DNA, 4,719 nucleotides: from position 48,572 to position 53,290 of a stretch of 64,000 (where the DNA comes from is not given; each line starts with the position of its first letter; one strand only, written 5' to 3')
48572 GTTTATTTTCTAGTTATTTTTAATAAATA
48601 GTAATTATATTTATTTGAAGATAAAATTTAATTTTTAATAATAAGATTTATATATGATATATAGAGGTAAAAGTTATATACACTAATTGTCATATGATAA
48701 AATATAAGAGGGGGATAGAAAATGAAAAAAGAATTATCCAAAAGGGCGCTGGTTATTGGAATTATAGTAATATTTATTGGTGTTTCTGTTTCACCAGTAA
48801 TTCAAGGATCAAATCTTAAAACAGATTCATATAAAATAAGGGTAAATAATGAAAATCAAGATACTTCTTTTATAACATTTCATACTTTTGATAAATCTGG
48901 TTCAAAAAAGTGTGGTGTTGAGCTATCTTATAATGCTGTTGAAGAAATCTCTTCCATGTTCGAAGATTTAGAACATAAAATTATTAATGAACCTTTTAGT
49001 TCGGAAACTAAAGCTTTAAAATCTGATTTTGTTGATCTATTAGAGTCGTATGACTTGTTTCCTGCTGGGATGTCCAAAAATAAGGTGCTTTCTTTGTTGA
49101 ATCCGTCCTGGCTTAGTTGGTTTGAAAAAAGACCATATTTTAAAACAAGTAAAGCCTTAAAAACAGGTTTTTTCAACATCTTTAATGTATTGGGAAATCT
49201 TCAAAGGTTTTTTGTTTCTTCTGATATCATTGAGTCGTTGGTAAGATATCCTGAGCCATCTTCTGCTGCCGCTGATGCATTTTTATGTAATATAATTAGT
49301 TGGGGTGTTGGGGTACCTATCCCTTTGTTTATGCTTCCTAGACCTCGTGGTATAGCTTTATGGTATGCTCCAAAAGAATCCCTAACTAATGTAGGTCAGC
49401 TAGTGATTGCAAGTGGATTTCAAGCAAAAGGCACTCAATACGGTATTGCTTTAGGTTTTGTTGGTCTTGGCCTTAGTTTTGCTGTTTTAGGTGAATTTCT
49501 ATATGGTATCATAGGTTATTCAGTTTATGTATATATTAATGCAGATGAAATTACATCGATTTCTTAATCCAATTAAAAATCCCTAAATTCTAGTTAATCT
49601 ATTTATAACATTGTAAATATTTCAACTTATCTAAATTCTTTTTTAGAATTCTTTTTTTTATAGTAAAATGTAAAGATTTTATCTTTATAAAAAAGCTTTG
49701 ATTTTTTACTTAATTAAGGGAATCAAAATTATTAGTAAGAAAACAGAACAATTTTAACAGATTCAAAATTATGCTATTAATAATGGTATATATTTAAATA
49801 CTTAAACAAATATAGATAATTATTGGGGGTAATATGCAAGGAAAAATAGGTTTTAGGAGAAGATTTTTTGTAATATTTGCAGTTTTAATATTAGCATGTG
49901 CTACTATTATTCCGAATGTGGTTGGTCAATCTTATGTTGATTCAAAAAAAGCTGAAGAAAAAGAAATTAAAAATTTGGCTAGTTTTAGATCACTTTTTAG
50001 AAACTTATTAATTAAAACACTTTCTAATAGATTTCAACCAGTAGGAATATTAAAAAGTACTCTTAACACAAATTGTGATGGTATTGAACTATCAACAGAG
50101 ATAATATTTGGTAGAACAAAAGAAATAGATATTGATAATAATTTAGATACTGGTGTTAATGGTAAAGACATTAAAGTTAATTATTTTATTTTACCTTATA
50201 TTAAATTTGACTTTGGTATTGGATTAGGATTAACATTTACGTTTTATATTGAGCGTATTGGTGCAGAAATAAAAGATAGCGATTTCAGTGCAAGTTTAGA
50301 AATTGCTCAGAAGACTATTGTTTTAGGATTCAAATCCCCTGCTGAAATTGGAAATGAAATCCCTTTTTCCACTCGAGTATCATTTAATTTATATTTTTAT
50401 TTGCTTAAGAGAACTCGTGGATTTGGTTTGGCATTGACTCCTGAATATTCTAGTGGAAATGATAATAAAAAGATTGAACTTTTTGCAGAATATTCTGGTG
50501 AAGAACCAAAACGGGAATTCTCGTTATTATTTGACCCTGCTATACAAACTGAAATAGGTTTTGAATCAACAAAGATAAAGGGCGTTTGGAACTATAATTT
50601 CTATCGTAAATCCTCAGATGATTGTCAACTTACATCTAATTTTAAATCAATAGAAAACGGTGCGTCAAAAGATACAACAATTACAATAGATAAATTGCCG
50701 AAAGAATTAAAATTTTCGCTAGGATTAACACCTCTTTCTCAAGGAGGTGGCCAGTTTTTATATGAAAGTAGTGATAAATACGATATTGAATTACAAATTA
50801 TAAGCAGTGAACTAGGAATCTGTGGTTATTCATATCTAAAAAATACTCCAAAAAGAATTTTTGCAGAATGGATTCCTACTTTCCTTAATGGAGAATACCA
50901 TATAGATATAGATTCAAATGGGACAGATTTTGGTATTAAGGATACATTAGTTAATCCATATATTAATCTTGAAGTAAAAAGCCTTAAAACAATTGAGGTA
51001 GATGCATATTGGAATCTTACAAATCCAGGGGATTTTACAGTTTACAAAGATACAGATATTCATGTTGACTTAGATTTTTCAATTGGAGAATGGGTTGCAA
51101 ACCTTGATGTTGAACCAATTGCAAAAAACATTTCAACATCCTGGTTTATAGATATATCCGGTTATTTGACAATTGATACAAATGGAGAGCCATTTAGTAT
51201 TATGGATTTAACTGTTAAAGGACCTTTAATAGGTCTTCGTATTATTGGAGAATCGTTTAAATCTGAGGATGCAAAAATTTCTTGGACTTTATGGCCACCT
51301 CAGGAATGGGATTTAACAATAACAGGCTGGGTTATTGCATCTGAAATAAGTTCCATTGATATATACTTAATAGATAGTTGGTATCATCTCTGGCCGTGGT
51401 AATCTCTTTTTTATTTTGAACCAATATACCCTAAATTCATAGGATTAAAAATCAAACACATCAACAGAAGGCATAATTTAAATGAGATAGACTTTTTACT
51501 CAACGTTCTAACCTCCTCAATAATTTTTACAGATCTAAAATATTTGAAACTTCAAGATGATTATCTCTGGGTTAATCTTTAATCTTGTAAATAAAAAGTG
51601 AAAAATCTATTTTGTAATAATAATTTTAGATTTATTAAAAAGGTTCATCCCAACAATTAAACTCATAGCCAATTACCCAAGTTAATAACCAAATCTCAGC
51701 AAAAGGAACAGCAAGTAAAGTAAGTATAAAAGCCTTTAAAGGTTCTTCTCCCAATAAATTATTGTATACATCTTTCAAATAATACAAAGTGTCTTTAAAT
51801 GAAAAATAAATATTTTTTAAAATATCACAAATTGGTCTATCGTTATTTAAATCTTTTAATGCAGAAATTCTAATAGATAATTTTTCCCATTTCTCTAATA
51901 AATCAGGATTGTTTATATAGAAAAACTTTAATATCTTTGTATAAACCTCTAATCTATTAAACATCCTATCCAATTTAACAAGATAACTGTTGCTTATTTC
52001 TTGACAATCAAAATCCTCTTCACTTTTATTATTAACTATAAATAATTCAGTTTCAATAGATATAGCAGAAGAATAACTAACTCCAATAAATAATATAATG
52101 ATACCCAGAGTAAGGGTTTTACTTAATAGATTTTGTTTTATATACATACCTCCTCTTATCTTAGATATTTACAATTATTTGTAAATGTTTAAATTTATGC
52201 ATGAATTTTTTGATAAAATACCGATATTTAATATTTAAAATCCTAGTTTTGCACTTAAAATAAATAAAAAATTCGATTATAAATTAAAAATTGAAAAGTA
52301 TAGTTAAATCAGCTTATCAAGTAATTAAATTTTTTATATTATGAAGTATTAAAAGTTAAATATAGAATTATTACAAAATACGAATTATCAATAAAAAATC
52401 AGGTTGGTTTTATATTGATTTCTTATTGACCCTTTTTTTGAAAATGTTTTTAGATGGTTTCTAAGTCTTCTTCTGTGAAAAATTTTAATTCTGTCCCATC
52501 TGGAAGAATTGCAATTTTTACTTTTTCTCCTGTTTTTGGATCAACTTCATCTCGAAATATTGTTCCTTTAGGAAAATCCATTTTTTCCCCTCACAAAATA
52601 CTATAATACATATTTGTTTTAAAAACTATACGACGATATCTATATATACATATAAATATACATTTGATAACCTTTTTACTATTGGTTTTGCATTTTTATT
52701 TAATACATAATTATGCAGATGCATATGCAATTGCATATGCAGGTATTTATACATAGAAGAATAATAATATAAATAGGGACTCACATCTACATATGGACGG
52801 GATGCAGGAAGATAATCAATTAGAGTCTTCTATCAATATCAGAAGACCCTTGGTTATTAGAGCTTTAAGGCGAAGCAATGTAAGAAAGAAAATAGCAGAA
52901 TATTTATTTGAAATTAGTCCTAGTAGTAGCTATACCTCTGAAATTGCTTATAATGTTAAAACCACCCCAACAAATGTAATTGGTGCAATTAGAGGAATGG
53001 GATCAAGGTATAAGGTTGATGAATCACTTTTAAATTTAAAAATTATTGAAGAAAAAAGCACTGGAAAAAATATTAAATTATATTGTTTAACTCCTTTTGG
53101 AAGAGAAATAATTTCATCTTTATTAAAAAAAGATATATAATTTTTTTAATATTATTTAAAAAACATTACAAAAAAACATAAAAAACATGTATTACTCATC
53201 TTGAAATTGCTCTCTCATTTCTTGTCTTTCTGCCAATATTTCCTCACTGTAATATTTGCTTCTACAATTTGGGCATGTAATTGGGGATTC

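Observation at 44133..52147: Accessory island of secreted proteins sharing a conserved, unusual N-terminal leader next to a clan-CD peptidase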

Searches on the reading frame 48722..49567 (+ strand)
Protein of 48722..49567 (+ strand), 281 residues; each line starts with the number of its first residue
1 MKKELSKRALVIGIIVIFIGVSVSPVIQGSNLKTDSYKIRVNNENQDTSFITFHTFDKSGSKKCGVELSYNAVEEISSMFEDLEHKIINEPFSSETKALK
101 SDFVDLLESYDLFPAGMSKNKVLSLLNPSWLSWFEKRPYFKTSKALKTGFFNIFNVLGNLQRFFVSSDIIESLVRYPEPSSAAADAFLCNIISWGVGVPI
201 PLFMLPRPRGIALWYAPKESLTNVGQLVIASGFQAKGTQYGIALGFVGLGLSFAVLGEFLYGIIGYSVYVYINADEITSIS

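Call 5: search_protein_families(library=pfam, proteins=[window:48722-49567:+], max_evalue=0.1)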
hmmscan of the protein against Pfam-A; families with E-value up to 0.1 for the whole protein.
window:48722-49567:+ (281 aa): 0 families

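Call 6: search_protein_families(library=ncbifam, proteins=[window:48722-49567:+], max_evalue=0.1)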
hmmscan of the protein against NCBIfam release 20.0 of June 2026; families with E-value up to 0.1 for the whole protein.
window:48722-49567:+ (281 aa): 0 families

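Call 7: find_encoding_contigs(protein=window:48722-49567:+, flank=10000, max_places=6)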
Protein window:48722-49567:+ (281 aa): 6 contigs read that carry it; 2 places shown.
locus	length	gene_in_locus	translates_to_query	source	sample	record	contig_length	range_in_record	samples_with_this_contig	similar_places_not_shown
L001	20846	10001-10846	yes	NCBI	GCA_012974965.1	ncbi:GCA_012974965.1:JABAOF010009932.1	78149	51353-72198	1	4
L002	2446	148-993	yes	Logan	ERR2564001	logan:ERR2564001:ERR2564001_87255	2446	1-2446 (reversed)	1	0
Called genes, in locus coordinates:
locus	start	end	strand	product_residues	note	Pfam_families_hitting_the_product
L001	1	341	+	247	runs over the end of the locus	PF00106:adh_short, PF08659:KR, PF13561:adh_short_C2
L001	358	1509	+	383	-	PF00108:Thiolase_N, PF00109:ketoacyl-synt (faint), PF22691:Thiolase_C_1, PF02803:Thiolase_C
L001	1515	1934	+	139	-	PF12172:zf-ChsH2, PF01796:OB_ChsH2_C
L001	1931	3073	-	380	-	PF00378:ECH_1, PF16113:ECH_2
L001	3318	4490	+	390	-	PF08240:ADH_N, PF00107:ADH_zinc_N, PF13602:ADH_zinc_N_2 (faint)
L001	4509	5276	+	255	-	PF00378:ECH_1, PF16113:ECH_2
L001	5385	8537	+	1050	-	PF08126:Propeptide_C25, PF01364:Peptidase_C25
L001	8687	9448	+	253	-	-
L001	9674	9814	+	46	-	-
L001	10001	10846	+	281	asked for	-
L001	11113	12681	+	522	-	-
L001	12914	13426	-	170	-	-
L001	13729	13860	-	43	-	-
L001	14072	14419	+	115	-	PF07381:EarA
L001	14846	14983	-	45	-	-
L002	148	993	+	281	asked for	-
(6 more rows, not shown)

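Call 40: search_protein_families(library=phrogs, proteins=[window:48722-49567:+], max_evalue=0.01)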
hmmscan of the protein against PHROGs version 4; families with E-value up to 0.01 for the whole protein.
window:48722-49567:+ (281 aa): 0 families

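Call 45: find_homologous_proteins(query=window:48722-49567:+, max_evalue=0.001)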
Query window:48722-49567:+ (281 aa): 11 proteins with E <= 0.001 among 1071 candidates.
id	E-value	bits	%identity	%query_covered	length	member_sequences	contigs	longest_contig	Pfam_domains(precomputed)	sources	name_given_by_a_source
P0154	4.2e-181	618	100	100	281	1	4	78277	-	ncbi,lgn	-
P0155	2.1e-84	301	59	95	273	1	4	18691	-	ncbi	-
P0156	1.1e-66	243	61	67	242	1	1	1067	-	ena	-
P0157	7.5e-65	237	52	81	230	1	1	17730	-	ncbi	-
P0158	4.7e-56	208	41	99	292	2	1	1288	-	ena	-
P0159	5.1e-55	205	41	97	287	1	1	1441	-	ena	-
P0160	1.2e-53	200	42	99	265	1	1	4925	-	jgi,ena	-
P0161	1.6e-49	187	43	86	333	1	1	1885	-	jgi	jgi:hypothetical protein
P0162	4.9e-45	172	39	99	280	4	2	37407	-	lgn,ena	-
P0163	1.9e-42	164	41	83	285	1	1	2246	-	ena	-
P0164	5.6e-41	159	39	96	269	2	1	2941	-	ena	-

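Call 56: predict_structure(alignment_id=A5)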
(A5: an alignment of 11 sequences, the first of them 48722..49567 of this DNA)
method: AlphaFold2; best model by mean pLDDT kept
length: 281 residues; sequences in the alignment: 11
mean_pLDDT: 55.3   pTM: 0.41
mean pLDDT of the five models: 55.3, 54.6, 51.5, 49.7, 41.8
residues with pLDDT >= 90: 0; 70-90: 69; 50-70: 95; < 50: 117
segments of 3 or more residues with pLDDT < 50: 17-65, 129-179, 201-208, 254-259
pLDDT, mean of each block of 10 residues (from residue 1): 54 50 37 28 37 33 51 68 60 75 79 65 57 44 32 38 37 43 68 67 43 70 74 80 65 47 68 78 67
secondary structure, 60 per line:
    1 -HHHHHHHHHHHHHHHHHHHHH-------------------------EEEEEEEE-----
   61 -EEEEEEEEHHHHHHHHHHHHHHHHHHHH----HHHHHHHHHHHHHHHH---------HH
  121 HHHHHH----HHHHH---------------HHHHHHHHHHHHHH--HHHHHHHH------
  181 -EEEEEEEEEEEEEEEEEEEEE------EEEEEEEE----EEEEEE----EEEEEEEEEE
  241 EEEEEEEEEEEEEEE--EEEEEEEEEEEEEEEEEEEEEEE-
elements in order: H2-22 E48-55 E62-69 H70-89 H94-109 H119-126 H131-135 H151-164 H167-174 E182-202 E209-216 E221-226 E231-255 E258-280
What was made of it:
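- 48722..49567 (+): 281-aa protein of an uncharacterised family (motifs TFYTFDK, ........, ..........) with a Gly-rich hydrophobic C-terminus. Some orthologues carry the leader and others a generic signal peptide. The AF2 model has low confidence, pLDDT 55 (call 56).
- Tried and rejected: The 281-aa family model was too poor to use (pLDDT 55, call 56).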

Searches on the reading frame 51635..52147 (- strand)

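Call 5: search_protein_families(library=pfam, proteins=[window:51635-52147:-], max_evalue=0.1)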
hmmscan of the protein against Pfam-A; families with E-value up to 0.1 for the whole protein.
window:51635-52147:- (170 aa): 0 families

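Call 6: search_protein_families(library=ncbifam, proteins=[window:51635-52147:-], max_evalue=0.1)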
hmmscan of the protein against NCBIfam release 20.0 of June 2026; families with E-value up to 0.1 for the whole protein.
window:51635-52147:- (170 aa): 0 families

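Call 40: search_protein_families(library=phrogs, proteins=[window:51635-52147:-], max_evalue=0.01)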
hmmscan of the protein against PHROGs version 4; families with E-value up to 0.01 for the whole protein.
window:51635-52147:- (170 aa): 1 family
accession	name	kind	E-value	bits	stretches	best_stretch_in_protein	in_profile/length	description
phrog_15521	-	unknown function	0.0082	17.4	0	64-91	5-33/56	-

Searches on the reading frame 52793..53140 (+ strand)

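Call 5: search_protein_families(library=pfam, proteins=[window:52793-53140:+], max_evalue=0.1)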
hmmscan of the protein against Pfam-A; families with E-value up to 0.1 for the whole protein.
window:52793-53140:+ (115 aa): 1 family
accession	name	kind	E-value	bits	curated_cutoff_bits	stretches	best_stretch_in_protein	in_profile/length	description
PF07381.18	EarA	-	4.7e-25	87.7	22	1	21-108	1-88/90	EarA-like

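Call 6: search_protein_families(library=ncbifam, proteins=[window:52793-53140:+], max_evalue=0.1)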
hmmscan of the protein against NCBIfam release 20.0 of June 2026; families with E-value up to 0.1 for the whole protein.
window:52793-53140:+ (115 aa): 0 families

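Call 40: search_protein_families(library=phrogs, proteins=[window:52793-53140:+], max_evalue=0.01)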
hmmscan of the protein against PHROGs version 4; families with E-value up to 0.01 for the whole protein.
window:52793-53140:+ (115 aa): 0 families
